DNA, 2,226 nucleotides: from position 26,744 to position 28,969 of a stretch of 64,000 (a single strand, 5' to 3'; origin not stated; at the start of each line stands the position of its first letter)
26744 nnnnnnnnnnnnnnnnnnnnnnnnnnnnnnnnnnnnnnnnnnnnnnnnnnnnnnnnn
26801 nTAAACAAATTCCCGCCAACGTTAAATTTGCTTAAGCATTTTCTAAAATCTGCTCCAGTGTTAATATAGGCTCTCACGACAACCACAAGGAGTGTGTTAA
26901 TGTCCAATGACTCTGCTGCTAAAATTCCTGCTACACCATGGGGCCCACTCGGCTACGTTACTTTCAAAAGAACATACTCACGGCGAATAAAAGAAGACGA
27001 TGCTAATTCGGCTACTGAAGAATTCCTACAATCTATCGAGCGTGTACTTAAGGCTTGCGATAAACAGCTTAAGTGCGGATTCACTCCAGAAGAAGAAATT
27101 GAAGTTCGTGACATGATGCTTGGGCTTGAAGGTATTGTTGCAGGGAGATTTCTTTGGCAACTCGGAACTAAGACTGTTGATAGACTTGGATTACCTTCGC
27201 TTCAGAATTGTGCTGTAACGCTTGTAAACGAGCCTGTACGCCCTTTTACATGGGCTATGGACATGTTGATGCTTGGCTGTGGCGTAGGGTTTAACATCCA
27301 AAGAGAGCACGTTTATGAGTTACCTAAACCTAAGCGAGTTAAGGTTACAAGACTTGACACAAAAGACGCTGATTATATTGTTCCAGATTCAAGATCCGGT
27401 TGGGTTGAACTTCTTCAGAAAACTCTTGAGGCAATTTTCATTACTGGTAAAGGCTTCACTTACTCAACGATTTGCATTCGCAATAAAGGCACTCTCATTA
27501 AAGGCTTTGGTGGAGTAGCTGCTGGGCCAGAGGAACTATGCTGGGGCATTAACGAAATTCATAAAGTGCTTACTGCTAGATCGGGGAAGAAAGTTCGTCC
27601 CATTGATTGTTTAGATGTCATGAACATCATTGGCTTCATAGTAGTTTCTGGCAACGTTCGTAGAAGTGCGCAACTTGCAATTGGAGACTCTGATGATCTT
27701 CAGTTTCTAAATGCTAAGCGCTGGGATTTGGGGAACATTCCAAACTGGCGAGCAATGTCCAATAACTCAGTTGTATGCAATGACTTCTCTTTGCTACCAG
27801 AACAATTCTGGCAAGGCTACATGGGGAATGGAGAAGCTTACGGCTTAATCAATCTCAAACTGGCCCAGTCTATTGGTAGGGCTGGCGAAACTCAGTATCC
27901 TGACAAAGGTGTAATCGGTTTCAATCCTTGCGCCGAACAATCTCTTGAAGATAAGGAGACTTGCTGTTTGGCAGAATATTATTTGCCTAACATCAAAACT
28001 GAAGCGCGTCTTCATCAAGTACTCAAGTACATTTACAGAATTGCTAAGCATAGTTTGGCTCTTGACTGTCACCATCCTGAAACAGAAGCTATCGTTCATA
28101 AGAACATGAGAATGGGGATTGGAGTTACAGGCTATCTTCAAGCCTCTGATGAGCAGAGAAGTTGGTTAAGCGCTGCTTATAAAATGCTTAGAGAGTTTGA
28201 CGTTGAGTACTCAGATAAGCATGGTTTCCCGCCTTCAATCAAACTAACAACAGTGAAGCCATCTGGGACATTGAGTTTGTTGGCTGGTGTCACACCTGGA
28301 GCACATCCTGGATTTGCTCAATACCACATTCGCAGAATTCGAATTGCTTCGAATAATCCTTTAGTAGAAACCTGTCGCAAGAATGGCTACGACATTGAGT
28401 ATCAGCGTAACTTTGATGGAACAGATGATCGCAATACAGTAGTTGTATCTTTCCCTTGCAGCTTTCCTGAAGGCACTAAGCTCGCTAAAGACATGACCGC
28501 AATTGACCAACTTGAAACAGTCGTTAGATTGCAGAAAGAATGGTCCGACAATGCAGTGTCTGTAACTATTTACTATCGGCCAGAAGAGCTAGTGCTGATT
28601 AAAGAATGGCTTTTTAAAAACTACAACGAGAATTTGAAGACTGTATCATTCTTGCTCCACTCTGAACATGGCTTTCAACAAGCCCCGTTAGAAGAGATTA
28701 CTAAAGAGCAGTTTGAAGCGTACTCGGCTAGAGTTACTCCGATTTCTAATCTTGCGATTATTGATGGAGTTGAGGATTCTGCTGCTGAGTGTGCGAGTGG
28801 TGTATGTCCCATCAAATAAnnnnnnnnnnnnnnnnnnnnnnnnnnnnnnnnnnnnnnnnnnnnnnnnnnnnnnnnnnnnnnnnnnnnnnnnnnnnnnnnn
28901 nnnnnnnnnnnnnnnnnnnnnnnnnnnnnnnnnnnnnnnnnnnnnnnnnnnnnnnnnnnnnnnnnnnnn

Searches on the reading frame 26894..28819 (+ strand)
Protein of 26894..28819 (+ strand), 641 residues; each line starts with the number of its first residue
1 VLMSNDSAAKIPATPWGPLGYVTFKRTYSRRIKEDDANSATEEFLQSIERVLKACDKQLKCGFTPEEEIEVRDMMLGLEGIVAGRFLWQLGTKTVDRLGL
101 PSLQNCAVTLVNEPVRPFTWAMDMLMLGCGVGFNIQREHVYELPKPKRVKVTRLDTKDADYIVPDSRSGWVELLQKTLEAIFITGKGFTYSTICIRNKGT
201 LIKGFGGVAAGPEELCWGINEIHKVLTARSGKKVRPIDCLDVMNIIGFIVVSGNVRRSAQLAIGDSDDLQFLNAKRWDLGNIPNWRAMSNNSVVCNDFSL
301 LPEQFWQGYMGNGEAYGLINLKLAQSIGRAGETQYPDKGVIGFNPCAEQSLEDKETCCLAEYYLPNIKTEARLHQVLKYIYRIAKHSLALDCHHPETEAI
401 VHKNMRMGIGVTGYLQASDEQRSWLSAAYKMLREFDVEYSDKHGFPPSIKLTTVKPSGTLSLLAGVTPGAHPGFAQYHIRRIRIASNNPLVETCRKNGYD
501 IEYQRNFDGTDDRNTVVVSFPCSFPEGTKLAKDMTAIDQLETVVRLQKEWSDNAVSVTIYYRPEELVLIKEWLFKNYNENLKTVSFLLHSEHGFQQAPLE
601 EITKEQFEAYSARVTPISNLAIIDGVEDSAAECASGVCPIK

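Call 35: search_protein_families(library=phrogs, proteins=[window:26894-28819:+], max_evalue=0.00001)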
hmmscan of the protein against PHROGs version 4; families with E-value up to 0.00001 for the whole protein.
window:26894-28819:+ (641 aa): 2 families
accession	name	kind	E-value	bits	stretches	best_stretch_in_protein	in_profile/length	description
phrog_367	-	DNA, RNA and nucleotide metabolism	5.6e-125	419.2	1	12-641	27-697/701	ribonucleotide reductase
phrog_84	-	DNA, RNA and nucleotide metabolism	2.7e-08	33.4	0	451-593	659-776/975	ribonucleoside-diphosphate reductase large subunit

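Call 52: find_encoding_contigs(protein=window:26894-28819:+, flank=10000, max_places=1)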
Protein window:26894-28819:+ (641 aa): no gene with exactly this product is on record in the collection.
